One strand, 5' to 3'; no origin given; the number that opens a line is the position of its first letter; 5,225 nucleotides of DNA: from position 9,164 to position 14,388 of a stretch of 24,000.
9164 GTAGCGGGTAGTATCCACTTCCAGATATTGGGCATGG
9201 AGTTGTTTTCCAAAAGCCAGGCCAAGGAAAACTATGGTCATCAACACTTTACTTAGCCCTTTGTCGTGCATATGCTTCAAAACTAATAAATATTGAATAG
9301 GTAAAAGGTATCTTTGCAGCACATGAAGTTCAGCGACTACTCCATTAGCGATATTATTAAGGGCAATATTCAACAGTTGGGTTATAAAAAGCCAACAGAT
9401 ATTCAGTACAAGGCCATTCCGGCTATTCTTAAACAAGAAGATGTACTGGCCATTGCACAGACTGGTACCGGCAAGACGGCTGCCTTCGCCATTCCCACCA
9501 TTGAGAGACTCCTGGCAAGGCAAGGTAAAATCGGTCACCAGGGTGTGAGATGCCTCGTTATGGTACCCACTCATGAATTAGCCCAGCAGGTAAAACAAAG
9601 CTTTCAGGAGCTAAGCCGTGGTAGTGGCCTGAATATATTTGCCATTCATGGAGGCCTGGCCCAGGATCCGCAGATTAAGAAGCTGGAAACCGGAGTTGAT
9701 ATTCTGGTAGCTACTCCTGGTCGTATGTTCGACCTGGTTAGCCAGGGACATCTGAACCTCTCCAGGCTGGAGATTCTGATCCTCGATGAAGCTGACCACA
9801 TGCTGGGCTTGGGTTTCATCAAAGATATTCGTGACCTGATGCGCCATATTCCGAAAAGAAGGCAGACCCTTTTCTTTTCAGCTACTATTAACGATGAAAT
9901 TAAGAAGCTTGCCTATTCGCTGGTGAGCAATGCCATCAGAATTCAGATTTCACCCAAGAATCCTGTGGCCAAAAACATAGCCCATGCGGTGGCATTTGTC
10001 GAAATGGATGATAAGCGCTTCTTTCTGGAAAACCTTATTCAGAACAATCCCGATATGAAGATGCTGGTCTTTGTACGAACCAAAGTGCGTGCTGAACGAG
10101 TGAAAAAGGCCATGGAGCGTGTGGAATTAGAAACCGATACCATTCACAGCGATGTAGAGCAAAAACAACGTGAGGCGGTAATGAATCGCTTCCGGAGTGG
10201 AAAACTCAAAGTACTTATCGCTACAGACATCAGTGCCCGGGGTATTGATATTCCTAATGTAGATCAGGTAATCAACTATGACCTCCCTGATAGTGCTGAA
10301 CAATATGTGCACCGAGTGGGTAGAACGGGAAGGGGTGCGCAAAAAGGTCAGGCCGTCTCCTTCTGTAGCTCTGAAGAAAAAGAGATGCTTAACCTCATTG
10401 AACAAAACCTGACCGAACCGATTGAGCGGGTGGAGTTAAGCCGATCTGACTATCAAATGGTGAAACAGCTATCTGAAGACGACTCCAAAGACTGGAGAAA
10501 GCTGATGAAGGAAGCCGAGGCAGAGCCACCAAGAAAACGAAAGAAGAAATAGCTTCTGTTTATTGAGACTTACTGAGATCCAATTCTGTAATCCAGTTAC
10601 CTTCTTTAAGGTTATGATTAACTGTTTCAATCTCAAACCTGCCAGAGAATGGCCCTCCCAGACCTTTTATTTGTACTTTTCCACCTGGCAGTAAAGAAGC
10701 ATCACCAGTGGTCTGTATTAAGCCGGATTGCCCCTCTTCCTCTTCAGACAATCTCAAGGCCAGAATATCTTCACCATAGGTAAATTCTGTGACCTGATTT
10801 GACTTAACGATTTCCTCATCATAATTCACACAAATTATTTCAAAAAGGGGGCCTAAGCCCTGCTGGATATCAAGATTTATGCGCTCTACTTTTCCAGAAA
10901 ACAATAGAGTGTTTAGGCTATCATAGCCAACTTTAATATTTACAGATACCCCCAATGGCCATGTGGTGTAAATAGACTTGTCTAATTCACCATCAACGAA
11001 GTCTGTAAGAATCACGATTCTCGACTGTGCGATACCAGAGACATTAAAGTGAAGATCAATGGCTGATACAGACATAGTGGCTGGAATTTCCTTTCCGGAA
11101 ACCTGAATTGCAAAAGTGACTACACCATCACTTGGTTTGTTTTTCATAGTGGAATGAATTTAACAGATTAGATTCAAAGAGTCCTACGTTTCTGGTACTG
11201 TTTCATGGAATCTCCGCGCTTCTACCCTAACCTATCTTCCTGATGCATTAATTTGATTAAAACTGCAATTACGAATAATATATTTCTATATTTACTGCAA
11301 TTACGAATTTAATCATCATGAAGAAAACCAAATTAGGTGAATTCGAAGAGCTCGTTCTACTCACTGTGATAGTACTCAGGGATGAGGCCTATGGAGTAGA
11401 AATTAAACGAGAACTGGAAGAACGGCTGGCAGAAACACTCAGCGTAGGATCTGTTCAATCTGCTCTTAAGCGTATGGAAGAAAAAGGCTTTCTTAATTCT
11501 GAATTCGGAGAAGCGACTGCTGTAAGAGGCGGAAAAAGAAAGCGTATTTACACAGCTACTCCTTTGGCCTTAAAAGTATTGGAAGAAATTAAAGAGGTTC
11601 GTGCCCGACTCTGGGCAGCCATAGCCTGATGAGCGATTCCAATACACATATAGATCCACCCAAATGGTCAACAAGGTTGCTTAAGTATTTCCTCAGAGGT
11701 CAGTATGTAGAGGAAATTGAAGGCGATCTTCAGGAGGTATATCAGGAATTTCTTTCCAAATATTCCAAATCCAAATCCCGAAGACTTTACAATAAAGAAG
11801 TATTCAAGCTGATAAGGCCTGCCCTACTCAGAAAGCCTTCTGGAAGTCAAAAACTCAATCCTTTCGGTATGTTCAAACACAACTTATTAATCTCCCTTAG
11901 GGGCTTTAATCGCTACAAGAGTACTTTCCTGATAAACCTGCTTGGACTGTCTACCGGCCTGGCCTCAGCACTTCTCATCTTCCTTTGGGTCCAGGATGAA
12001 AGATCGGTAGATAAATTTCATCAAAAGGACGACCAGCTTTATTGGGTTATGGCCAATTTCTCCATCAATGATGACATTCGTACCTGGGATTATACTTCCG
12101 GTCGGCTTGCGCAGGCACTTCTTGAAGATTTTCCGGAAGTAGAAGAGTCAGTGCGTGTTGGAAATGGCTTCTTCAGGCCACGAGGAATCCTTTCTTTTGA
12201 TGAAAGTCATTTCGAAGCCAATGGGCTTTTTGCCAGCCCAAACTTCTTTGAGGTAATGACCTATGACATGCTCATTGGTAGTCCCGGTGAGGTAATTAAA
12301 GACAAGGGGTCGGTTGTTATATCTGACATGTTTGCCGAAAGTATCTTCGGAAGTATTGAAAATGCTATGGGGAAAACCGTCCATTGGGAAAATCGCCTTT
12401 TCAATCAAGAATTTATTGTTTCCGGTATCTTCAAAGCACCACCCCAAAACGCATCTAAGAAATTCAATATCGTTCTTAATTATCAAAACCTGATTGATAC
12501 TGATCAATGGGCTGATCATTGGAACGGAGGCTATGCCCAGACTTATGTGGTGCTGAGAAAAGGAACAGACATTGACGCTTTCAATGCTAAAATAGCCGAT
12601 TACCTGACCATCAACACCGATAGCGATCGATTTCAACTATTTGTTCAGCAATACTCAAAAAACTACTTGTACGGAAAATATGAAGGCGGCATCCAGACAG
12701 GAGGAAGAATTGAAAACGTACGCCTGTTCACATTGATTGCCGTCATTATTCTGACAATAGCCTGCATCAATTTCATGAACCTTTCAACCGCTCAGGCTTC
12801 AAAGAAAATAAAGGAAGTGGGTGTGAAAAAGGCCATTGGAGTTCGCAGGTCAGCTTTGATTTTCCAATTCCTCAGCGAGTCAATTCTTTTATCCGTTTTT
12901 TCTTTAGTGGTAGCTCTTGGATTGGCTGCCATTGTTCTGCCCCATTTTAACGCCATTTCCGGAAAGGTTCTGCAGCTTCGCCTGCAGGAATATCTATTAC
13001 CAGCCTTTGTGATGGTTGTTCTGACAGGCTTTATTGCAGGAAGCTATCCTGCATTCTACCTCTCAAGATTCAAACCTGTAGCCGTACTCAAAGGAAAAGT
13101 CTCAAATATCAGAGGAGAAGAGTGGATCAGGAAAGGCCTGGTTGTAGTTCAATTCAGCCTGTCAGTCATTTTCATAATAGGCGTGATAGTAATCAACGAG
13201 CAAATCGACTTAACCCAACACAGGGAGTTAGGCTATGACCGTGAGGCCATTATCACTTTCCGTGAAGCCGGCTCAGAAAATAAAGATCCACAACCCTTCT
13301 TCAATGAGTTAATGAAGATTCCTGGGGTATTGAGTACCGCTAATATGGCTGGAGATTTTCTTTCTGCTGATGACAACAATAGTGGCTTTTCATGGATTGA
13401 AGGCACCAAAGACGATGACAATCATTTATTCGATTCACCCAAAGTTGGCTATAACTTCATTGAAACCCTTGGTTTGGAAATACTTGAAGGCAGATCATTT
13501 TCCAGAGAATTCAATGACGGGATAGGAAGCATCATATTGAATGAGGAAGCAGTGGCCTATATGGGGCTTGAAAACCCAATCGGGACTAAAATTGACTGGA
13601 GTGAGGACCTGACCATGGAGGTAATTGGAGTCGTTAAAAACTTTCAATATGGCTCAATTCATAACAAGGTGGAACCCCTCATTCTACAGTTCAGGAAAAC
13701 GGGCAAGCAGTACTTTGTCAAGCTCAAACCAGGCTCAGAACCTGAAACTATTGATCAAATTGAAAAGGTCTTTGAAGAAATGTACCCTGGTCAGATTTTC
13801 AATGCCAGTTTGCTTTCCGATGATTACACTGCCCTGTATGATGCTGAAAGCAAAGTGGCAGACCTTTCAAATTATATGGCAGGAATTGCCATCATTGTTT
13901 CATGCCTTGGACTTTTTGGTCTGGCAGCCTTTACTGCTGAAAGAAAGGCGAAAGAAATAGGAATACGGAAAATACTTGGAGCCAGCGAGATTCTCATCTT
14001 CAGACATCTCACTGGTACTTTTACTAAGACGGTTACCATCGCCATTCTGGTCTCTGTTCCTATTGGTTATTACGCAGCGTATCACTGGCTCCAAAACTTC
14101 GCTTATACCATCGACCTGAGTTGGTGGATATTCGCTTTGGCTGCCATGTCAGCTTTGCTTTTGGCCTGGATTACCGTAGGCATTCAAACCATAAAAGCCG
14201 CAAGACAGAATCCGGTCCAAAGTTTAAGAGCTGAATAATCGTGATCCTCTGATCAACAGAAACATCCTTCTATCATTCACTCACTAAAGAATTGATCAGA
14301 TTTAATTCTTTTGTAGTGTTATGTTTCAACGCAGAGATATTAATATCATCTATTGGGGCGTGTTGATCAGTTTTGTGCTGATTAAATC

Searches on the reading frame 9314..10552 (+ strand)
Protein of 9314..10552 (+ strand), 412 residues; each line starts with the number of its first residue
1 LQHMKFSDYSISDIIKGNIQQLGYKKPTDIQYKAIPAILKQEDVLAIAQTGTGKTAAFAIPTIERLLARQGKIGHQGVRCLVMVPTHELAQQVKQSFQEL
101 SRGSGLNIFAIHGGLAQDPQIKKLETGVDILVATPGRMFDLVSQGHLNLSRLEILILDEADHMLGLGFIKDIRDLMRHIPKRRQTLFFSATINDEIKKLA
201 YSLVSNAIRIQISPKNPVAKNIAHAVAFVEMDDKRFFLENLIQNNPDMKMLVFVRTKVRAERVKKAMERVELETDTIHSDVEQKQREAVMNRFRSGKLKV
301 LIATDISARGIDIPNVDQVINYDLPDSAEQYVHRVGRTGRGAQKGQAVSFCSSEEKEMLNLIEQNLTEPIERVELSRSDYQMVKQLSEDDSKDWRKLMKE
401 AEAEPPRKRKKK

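Call 66: search_protein_families(library=pfam, proteins=[window:9314-10552:+], max_evalue=0.001)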
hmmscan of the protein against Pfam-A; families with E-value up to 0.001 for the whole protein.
window:9314-10552:+ (412 aa): 8 families
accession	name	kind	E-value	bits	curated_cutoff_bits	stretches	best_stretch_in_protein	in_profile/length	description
PF00270.35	DEAD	-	8.8e-48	162.6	26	1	28-198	1-166/167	DEAD/DEAH box helicase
PF00271.37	Helicase_C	-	1.3e-36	125.7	23.5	1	236-340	4-108/110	Helicase conserved C-terminal domain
PF04851.21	ResIII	-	3.6e-12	46.9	22.5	1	26-193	3-163/164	Type III restriction enzyme, res subunit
PF13245.12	AAA_19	-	4.2e-07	30.7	25.1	1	31-180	1-115/134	AAA domain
PF13604.12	AAA_30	-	0.0002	21.6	27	0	30-183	5-116/191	AAA domain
PF13307.12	Helicase_C_2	-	0.00022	21.8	25.3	0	239-315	2-82/170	Helicase C-terminal domain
PF06862.17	Utp25_C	-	0.00048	20.3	32.8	1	237-341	32-143/190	Utp25, C-terminal domain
PF13401.12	AAA_22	-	0.00053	20.8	27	0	45-178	9-110/130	AAA domain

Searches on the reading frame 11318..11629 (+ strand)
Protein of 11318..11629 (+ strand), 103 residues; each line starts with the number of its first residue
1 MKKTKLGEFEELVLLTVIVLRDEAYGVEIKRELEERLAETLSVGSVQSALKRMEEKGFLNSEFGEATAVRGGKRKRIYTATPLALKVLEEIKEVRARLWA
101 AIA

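Call 75: search_protein_families(library=pfam, proteins=[window:11318-11629:+], max_evalue=0.001)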
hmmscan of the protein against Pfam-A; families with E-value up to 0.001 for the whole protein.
window:11318-11629:+ (103 aa): 2 families
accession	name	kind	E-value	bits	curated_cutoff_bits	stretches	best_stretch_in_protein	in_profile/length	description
PF03551.20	PadR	-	5.4e-10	39.6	27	1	15-82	2-67/75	Transcriptional regulator PadR-like family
PF14502.12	HTH_41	-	0.00058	19.7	25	0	41-58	18-35/48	Helix-turn-helix domain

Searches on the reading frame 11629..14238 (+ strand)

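Call 75: search_protein_families(library=pfam, proteins=[window:11629-14238:+], max_evalue=0.001)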
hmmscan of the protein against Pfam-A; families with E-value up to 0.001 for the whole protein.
window:11629-14238:+ (869 aa): 2 families
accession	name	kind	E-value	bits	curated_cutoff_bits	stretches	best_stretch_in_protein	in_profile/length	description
PF12704.14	MacB_PCD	-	4.6e-31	109.1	27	2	101-324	2-206/207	MacB-like periplasmic core domain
PF02687.27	FtsX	-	4.8e-21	75.5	25.5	2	369-482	2-119/120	FtsX-like permease C-terminal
